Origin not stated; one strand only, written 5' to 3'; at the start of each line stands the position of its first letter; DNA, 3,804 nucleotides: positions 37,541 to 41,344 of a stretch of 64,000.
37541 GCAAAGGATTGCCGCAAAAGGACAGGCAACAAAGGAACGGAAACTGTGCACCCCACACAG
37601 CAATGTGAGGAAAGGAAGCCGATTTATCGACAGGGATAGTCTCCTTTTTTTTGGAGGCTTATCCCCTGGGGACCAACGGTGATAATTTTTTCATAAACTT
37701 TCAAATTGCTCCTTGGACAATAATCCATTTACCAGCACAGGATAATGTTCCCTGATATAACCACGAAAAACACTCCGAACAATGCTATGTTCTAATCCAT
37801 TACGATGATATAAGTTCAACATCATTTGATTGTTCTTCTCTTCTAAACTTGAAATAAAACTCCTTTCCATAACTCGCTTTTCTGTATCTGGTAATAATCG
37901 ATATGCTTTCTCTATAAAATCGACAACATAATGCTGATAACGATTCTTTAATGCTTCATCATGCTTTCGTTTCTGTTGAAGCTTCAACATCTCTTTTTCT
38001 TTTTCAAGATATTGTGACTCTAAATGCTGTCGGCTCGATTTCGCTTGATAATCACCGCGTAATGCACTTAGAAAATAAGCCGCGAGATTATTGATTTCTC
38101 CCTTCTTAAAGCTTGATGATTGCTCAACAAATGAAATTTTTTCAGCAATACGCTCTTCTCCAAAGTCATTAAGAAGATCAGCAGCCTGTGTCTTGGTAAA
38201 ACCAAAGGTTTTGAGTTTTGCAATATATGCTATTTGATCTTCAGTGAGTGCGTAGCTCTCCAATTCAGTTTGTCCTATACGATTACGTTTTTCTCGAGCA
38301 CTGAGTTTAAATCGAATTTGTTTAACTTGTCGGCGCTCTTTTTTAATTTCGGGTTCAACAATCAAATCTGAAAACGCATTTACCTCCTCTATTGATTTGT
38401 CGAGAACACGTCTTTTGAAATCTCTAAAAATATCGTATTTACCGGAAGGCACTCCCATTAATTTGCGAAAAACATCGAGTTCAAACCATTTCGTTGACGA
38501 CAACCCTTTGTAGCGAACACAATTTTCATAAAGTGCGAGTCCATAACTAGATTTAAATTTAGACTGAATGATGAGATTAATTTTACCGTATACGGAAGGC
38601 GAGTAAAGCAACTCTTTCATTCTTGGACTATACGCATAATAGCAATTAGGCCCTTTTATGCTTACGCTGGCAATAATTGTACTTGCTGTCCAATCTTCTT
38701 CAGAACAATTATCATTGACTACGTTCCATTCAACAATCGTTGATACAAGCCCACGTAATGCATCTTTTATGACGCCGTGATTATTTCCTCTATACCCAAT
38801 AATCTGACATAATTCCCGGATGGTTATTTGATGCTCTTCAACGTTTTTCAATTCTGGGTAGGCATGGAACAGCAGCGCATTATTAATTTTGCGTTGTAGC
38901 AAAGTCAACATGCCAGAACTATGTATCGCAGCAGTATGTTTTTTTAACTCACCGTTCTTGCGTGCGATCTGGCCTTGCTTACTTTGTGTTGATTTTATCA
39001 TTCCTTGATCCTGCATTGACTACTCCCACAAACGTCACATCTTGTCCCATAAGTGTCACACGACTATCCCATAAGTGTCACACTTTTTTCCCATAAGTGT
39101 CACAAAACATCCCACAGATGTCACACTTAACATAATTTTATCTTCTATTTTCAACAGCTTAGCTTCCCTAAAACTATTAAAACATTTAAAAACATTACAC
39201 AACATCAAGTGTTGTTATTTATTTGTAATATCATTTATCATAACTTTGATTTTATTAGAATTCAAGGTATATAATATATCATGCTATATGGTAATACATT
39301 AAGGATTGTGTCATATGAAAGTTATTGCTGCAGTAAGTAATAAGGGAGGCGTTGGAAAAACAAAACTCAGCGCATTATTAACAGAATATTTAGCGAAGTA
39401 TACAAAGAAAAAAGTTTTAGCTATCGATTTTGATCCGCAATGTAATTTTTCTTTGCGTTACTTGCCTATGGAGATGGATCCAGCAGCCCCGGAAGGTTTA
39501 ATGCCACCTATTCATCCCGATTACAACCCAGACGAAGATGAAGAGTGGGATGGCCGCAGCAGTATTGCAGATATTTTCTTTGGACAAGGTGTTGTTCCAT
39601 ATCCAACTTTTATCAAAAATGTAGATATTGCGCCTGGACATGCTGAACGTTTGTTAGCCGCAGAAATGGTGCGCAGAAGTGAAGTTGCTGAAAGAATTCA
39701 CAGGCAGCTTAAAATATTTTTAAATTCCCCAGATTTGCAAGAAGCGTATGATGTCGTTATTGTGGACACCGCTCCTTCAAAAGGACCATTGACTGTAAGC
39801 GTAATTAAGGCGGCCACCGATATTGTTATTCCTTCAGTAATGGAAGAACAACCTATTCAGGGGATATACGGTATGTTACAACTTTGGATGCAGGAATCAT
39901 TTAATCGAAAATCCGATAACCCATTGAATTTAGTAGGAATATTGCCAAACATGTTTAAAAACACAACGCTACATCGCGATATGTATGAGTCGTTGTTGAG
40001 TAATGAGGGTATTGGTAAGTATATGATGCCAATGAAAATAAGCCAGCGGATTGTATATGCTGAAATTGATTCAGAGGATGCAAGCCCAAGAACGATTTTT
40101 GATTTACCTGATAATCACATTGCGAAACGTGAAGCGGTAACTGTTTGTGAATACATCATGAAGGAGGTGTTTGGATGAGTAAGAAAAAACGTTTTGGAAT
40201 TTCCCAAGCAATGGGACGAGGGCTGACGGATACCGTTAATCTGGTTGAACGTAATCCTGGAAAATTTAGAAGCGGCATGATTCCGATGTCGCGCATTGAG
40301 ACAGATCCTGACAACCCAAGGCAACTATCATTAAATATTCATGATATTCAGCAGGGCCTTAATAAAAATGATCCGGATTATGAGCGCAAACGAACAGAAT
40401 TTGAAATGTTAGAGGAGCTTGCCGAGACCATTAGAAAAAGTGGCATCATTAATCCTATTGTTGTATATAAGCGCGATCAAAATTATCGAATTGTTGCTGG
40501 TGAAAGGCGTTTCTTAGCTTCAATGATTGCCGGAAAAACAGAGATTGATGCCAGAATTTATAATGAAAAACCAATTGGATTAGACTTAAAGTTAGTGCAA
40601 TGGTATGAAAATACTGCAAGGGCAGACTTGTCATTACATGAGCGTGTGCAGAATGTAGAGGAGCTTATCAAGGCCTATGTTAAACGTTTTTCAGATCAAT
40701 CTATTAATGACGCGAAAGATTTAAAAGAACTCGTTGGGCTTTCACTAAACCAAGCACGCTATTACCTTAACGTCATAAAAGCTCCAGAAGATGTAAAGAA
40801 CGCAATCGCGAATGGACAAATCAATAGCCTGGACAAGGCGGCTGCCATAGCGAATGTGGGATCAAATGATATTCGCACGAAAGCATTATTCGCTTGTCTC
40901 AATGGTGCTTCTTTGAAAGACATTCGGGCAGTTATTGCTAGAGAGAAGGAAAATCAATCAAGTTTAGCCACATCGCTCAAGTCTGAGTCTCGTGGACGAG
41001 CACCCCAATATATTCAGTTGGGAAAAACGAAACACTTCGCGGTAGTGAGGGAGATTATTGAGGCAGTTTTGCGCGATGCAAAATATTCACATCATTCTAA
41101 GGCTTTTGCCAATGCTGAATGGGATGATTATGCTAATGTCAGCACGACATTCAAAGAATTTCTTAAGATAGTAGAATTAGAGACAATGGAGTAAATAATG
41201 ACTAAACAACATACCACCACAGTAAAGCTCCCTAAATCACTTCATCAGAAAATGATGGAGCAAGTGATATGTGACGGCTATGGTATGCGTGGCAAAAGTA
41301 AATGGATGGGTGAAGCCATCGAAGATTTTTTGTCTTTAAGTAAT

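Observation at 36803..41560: Plasmid-type replicon module (iterons, Rep, ParA, ParB) embedded among chromosomal housekeeping genes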

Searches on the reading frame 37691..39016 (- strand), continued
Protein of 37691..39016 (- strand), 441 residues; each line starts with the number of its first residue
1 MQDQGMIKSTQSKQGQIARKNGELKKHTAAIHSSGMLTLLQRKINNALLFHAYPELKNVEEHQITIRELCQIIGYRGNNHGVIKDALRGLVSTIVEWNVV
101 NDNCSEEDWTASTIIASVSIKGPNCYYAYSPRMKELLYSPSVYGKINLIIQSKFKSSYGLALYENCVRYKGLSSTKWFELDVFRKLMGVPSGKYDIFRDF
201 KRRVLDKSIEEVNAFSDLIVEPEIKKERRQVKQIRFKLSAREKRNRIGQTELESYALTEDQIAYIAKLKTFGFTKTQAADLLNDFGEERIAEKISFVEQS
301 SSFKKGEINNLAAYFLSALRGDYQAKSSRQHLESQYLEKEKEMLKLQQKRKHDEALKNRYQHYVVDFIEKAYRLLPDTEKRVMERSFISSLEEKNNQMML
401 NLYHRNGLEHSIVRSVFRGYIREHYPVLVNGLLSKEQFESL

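Call 44: get_annotated_region(hit=H25, flank=6000)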
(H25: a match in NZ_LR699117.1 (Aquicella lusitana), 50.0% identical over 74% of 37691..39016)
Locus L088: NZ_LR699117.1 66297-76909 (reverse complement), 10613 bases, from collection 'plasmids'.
description: Aquicella lusitana strain SGT-39 plasmid 4
organism: Aquicella lusitana (NCBI taxid 254246)
taxonomy: Bacteria; Pseudomonadota; Gammaproteobacteria; Legionellales; Coxiellaceae; Aquicella; Aquicella lusitana
host: -; source: Borehole HDN1, spa; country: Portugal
typing (MOB-suite, as given by PLSDB): non-mobilizable
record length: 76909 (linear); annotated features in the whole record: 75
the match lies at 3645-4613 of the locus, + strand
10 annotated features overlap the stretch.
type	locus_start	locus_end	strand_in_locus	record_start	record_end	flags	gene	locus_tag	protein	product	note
CDS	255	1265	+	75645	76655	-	-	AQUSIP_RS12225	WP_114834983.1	ParB/RepB/Spo0J family partition protein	-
CDS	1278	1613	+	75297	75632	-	-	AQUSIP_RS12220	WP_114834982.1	hypothetical protein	-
CDS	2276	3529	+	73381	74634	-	ltrA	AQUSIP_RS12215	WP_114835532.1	group II intron reverse transcriptase/maturase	GO:0000373 - Group II intron splicing [Evidence IEA]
CDS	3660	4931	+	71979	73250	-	-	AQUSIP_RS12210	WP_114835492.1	replication initiation protein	GO:0006270 - DNA replication initiation [Evidence IEA]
CDS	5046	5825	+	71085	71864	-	-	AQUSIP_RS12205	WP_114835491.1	type IV toxin-antitoxin system AbiEi family antitoxin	-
CDS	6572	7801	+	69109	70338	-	ltrA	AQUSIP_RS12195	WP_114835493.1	group II intron reverse transcriptase/maturase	GO:0000373 - Group II intron splicing [Evidence IEA]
CDS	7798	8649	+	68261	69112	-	-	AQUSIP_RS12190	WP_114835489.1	nucleotidyl transferase AbiEii/AbiGii toxin family protein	-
CDS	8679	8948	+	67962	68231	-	-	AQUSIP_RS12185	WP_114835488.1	hypothetical protein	-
CDS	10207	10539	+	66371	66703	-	-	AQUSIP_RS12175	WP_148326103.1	DUF423 domain-containing protein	-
CDS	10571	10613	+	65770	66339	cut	-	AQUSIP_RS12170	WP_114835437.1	GNAT family N-acetyltransferase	-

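Call 62: search_solved_structures(query=A1, max_evalue=0.01)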
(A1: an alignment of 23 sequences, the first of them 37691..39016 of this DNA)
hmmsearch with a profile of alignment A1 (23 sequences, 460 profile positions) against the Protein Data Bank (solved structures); distinct sequences matched with E-value up to 0.01: 0.

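Call 65: search_protein_families(library=pfam, proteins=[L035:1272-2444:+, L035:3115-4383:+, L035:4663-5805:-, L035:6009-6656:-, L035:11977-12936:+, L035:13108-14298:-, L035:14475-15443:+, L035:16691-17731:-, L035:18193-19752:+, L035:19745-20938:-], max_evalue=0.001)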
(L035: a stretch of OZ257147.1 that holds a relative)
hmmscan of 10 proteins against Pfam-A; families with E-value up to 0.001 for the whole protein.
L035:1272-2444:+ (390 aa): 0 families

L035:3115-4383:+ (422 aa): 0 families

L035:4663-5805:- (380 aa): 3 families
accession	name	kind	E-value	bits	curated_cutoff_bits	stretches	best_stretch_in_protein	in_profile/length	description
PF13635.12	DUF4143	-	2.4e-43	148.1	28.1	1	173-329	1-159/160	Domain of unknown function (DUF4143)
PF13173.12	AAA_14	-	1.2e-25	90.4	27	1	18-136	3-128/129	AAA domain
PF01637.24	ATPase_2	-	0.00081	19.7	33.2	0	7-41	11-44/225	ATPase domain predominantly from Archaea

L035:6009-6656:- (215 aa): 0 families

L035:11977-12936:+ (319 aa): 1 family
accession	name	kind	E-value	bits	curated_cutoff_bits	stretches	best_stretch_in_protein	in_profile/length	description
PF08843.17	AbiEii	-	4.5e-31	109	22.5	1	52-297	14-229/238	Nucleotidyl transferase AbiEii toxin, Type IV TA system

L035:13108-14298:- (396 aa): 8 families
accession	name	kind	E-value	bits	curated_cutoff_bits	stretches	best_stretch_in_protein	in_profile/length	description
PF17785.7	PUA_3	-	7e-17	61.4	22.6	1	6-72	1-64/64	PUA-like domain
PF10672.15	Methyltrans_SAM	-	1.6e-16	60.9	27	1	178-375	80-270/286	S-adenosylmethionine-dependent methyltransferase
PF03602.21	Cons_hypoth95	-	4.3e-14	53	24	1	216-316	36-136/182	Conserved hypothetical protein 95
PF02475.24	TRM5-TYW2_MTfase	-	9.7e-08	32.6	28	1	208-285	22-100/164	TRM5/TYW2 methyltransferase domain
PF05175.20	MTS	-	3.6e-07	30.4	23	1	219-340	30-141/170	Methyltransferase small domain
PF09445.16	Methyltransf_15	-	1.5e-06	28.3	22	1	223-303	2-81/165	RNA cap guanine-N2 methyltransferase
PF13847.12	Methyltransf_31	-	3.7e-06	27.1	27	1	223-368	5-142/145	Methyltransferase domain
PF02005.22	TRM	-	0.00051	19.8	27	1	221-301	49-128/376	N2,N2-dimethylguanosine tRNA methyltransferase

L035:14475-15443:+ (322 aa): 0 families

L035:16691-17731:- (346 aa): 7 families
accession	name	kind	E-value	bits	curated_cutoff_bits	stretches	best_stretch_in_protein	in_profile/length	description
PF08240.17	ADH_N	-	1e-24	87.2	23.5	1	29-146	3-104/104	Alcohol dehydrogenase GroES-like domain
PF00107.32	ADH_zinc_N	-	8.5e-22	77.9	31.8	1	185-304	1-125/129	Zinc-binding dehydrogenase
PF01262.27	AlaDh_PNT_C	-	7.5e-07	29.2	23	1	176-252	29-107/214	Alanine dehydrogenase/PNT, C-terminal domain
PF13602.12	ADH_zinc_N_2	-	3e-06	28.6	27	1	217-330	1-123/134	Zinc-binding dehydrogenase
PF03446.21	NAD_binding_2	-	0.00031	21.2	21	1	178-256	2-74/161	NAD binding domain of 6-phosphogluconate dehydrogenase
PF02826.25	2-Hacid_dh_C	-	0.0004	20.3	25.1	1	174-222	35-83/178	D-isomer specific 2-hydroxyacid dehydrogenase, NAD binding domain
PF22660.2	RS_preATP-grasp-like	-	0.00052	20.8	27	0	176-223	2-47/98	Ribonucleotide synthetase preATP-grasp domain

L035:18193-19752:+ (519 aa): 1 family
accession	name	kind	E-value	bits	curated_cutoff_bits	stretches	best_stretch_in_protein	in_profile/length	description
PF02661.23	Fic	-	9.9e-16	58.8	24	1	368-469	2-93/93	Fic/DOC family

L035:19745-20938:- (397 aa): 8 families
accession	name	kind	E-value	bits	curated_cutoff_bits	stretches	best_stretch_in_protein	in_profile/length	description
PF00515.34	TPR_1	-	7.4e-08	32.3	27.8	0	80-103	1-24/34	Tetratricopeptide repeat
PF13424.12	TPR_12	-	2.7e-07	31.1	30.1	0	120-151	41-72/77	Tetratricopeptide repeat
PF07719.23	TPR_2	-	1.5e-06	28.3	27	0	80-103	1-24/34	Tetratricopeptide repeat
PF13181.12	TPR_8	-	5.9e-06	26.5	25.7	0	80-103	1-24/34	Tetratricopeptide repeat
PF13431.12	TPR_17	-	6.5e-06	26.5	24.4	1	146-176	1-31/34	Tetratricopeptide repeat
PF13428.12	TPR_14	-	2.1e-05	25.2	23.5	0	129-165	6-42/44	Tetratricopeptide repeat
PF14559.12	TPR_19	-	0.0001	23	25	0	138-177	5-44/68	Tetratricopeptide repeat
PF13414.12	TPR_11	-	0.00081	19.5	26.8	0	148-168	18-38/42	TPR repeat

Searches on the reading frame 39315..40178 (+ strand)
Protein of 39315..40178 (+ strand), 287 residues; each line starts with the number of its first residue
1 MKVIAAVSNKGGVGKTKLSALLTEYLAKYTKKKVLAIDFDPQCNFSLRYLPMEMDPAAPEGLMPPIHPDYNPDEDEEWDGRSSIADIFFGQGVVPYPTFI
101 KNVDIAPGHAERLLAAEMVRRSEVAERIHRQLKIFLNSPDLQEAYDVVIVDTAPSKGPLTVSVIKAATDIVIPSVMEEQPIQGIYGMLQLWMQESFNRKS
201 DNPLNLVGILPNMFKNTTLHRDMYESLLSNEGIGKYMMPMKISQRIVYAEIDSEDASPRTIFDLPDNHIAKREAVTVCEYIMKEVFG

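Call 6: search_protein_families(library=pfam, proteins=[window:39315-40178:+], max_evalue=0.01)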
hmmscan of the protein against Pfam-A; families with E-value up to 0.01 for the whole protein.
window:39315-40178:+ (287 aa): 5 families
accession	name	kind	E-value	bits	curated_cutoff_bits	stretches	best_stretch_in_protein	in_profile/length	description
PF13614.12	AAA_31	-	4.5e-22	79.3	27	1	1-189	1-162/177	AAA domain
PF01656.29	CbiA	-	1.4e-16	61.1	25.4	1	4-246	1-113/125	CobQ/CobB/MinD/ParA nucleotide binding domain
PF02374.21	ArsA_ATPase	-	2.8e-07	30.5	24.3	1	6-46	5-44/305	Anion-transporting ATPase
PF10609.15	ParA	-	2.5e-05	24.3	27.1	1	2-40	4-41/246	NUBPL iron-transfer P-loop NTPase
PF06564.18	CBP_BcsQ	-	0.0036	17.3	21.3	0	1-43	1-42/234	Cellulose biosynthesis protein BcsQ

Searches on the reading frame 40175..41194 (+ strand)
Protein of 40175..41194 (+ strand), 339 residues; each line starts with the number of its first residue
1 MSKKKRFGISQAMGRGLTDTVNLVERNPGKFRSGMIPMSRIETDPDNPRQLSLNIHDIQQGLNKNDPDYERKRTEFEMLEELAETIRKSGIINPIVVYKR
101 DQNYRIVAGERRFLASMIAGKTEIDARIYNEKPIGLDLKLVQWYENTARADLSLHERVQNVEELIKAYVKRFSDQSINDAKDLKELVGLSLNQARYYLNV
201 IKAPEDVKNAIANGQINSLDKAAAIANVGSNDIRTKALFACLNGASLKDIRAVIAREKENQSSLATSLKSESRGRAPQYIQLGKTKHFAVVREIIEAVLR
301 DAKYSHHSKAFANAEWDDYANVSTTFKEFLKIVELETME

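Call 6: search_protein_families(library=pfam, proteins=[window:40175-41194:+], max_evalue=0.01)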
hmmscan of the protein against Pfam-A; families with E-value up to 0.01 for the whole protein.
window:40175-41194:+ (339 aa): 1 family
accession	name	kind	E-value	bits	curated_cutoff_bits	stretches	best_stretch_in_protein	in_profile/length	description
PF02195.25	ParB_N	-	1.5e-14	54.3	26.3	1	63-128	11-77/95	ParB N-terminal domain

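Call 34: search_dna_similar(query=window:40175-41194:+, collection=plasmids, mode=protein, max_rows=40)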
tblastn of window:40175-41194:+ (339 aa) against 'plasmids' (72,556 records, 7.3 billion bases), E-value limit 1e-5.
Records with a match: 397; places in all: 427; records where one place covers at least 80% of the query: 30.
Best place of each record, by identity: <60% 397.
By first word of the organism name: Neisseria 54; Thermus 52; Sphingobium 25; Leptospira 19; Legionella 14; Paraburkholderia 14; Cupriavidus 13; Burkholderia 13; Alteromonas 12; Azospirillum 12; and 81 more.
By predicted mobility (MOB-suite, as given by PLSDB): non-mobilizable 201; conjugative 135; mobilizable 61.
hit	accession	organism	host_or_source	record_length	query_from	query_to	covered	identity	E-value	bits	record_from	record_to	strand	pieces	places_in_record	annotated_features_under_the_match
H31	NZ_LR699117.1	Aquicella lusitana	Borehole HDN1, spa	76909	1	334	99%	39.4%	1e-72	251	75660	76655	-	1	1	ParB/RepB/Spo0J family partition protein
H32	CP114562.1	Candidatus Manganitrophus sp.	activated carbon metagenome,metagenomic ...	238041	3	336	99%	35.9%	5e-71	246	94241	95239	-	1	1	ParB/RepB/Spo0J family partition protein | ParA family protein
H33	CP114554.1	Candidatus Manganitrophus sp.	activated carbon metagenome,metagenomic ...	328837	3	336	99%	35.9%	5e-71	246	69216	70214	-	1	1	ParB/RepB/Spo0J family partition protein | ParA family protein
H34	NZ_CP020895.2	Legionella longbeachae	Homo sapiens,Respiratory sample - sputum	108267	1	334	99%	34.1%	2e-55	202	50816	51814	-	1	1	ParB/RepB/Spo0J family partition protein | ParA family protein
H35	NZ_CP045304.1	Legionella longbeachae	Homo sapiens,Sputum sample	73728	1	334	99%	33.6%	1e-55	202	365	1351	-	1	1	ParB/RepB/Spo0J family partition protein | ParA family protein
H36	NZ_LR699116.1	Aquicella lusitana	Borehole HDN1, spa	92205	1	336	99%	32.7%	5e-49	183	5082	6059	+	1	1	ParB/RepB/Spo0J family partition protein | ParA family protein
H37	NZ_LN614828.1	Legionella fallonii LLAP-10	-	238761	6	333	97%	33.3%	2e-51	190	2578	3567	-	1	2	ParB N-terminal domain-containing protein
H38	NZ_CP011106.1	Legionella pneumophila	Homo sapiens,sputum sample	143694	16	337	95%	33.9%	4e-50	186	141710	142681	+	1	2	ParB N-terminal domain-containing protein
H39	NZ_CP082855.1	Legionella anisa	-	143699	16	337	95%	33.9%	4e-50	186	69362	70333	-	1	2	ParB N-terminal domain-containing protein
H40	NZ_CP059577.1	Legionella sp. PC997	Biofilm - potable water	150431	16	337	95%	33.9%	4e-50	186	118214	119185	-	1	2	ParB N-terminal domain-containing protein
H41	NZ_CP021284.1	Legionella pneumophila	Homo sapiens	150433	16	337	95%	33.9%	4e-50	186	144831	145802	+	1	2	ParB N-terminal domain-containing protein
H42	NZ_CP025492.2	Legionella sainthelensi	Homo sapiens,Clinical ...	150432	16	337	95%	33.9%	4e-50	186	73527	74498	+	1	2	ParB N-terminal domain-containing protein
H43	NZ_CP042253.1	Legionella longbeachae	Homo sapiens,lung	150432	16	337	95%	33.9%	4e-50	186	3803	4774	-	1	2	ParB N-terminal domain-containing protein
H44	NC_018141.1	Legionella pneumophila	-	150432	16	337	95%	33.9%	4e-50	186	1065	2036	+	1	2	ParB N-terminal domain-containing protein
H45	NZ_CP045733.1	Legionella sp. MW5194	Water,water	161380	29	337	91%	34.7%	4e-51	189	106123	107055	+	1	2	ParB N-terminal domain-containing protein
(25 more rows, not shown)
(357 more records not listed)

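Call 36: get_annotated_region(hit=H33, flank=20000)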
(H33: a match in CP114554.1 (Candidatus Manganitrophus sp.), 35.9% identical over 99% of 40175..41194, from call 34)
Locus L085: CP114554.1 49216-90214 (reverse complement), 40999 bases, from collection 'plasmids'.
description: MAG: Candidatus Manganitrophus sp. isolate GAC1 plasmid unnamed, complete sequence
organism: Candidatus Manganitrophus sp. (NCBI taxid 2927580)
taxonomy: Bacteria; Nitrospirota; Nitrospiria; Candidatus Troglogloeales; Candidatus Manganitrophaceae; Candidatus Manganitrophus; Candidatus Manganitrophus sp.
host: -; source: activated carbon metagenome,metagenomic assembly,Carbon granules from GAC filter; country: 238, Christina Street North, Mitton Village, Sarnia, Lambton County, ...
typing (MOB-suite, as given by PLSDB): non-mobilizable
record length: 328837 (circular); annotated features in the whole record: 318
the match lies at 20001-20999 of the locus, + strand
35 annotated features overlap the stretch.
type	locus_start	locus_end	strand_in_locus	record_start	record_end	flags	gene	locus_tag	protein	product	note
CDS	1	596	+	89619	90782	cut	-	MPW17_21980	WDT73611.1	fibronectin type III domain-containing protein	-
CDS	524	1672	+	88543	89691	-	-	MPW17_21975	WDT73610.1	hypothetical protein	-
CDS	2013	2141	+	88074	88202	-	-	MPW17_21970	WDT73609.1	hypothetical protein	-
CDS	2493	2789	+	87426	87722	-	-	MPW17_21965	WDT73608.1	hypothetical protein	-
CDS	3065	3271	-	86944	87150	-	-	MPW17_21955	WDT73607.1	hypothetical protein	-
CDS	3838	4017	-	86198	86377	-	-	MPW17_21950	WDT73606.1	hypothetical protein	-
CDS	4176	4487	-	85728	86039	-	-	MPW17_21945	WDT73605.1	hypothetical protein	-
CDS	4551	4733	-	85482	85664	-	-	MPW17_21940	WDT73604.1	hypothetical protein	-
CDS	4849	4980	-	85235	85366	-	-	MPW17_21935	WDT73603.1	hypothetical protein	-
CDS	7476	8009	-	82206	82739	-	-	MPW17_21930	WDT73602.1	hypothetical protein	-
CDS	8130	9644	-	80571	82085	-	-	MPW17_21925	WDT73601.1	sigma-54 dependent transcriptional regulator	-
CDS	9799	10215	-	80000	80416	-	-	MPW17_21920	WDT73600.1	response regulator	-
CDS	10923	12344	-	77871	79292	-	-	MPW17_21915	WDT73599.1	sigma-54 dependent transcriptional regulator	-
CDS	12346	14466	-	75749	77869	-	-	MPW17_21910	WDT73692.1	GAF domain-containing sensor histidine kinase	-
CDS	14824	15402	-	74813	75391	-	-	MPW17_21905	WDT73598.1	hypothetical protein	-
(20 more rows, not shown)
